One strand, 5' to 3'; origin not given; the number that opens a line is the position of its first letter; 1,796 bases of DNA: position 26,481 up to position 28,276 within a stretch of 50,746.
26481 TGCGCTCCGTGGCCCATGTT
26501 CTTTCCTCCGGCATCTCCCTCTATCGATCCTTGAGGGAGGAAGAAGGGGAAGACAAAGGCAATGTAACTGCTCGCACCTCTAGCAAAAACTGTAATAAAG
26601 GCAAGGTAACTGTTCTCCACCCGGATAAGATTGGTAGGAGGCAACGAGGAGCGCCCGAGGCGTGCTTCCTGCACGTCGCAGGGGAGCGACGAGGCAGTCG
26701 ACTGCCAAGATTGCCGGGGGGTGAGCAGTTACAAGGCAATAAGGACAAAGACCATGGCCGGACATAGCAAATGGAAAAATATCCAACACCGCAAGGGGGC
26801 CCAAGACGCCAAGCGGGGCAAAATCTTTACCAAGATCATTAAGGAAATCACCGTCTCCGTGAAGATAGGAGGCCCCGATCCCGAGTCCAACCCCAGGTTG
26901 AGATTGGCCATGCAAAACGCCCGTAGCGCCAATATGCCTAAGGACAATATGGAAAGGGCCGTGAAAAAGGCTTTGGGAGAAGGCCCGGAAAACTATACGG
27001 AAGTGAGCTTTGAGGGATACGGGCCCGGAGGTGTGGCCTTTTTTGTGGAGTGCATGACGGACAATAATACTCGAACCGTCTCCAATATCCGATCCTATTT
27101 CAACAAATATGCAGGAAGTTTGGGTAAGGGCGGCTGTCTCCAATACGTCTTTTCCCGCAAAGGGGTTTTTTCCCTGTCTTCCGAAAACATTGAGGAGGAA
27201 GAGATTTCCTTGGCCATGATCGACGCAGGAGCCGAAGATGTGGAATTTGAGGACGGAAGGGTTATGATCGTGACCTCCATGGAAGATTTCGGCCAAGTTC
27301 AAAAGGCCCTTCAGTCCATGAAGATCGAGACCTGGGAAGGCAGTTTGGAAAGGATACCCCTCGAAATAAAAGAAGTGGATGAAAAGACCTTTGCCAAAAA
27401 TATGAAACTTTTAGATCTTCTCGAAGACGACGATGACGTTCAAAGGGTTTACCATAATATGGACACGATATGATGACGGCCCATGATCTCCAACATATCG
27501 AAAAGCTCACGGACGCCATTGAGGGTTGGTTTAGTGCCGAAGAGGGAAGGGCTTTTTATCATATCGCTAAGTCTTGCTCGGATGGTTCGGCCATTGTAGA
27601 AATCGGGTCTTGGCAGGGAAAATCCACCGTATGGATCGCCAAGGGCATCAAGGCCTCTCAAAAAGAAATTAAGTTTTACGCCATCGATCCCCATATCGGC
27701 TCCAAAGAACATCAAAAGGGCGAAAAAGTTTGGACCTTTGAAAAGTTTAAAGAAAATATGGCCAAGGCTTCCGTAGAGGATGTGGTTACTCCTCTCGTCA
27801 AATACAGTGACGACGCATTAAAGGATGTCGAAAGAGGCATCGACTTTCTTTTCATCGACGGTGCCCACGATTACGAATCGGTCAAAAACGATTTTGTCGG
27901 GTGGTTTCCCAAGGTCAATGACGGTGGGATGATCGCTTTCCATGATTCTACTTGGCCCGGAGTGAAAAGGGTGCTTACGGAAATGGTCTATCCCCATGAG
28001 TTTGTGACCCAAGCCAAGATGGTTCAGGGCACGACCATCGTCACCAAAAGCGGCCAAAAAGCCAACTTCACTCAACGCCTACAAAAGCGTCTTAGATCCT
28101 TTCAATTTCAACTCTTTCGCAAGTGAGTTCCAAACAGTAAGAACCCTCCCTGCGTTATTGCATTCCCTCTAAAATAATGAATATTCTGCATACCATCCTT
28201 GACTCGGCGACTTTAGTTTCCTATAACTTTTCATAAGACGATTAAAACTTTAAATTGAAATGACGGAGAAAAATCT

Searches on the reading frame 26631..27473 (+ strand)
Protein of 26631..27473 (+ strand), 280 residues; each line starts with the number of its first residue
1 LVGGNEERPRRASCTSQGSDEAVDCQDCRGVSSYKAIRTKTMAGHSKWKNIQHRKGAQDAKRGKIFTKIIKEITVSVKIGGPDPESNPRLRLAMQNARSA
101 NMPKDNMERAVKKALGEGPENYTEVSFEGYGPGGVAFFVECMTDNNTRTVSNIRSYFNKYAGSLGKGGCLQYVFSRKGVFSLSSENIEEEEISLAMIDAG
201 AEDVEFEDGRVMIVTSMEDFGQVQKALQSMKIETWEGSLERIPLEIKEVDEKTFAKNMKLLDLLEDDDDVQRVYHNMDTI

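Call 48: search_protein_families(library=pfam, proteins=[window:26631-27473:+], max_evalue=0.001)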
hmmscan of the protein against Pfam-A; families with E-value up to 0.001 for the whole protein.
window:26631-27473:+ (280 aa): 2 families
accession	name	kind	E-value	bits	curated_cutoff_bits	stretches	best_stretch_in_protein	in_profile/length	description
PF01709.26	Transcrip_reg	-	2.2e-53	180.7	27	1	122-277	1-160/160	TACO1/YebC second and third domain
PF20772.2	TACO1_YebC_N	-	4.7e-35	120.3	36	1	46-117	1-73/73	TACO1/YebC protein N-terminal domain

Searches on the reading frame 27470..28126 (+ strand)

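Call 48: search_protein_families(library=pfam, proteins=[window:27470-28126:+], max_evalue=0.001)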
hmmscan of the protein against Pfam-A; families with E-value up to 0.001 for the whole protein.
window:27470-28126:+ (218 aa): 1 family
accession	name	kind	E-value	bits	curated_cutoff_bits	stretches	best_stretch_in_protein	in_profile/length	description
PF13578.12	Methyltransf_24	-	1.8e-27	96.7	26.3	1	43-159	1-104/105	Methyltransferase domain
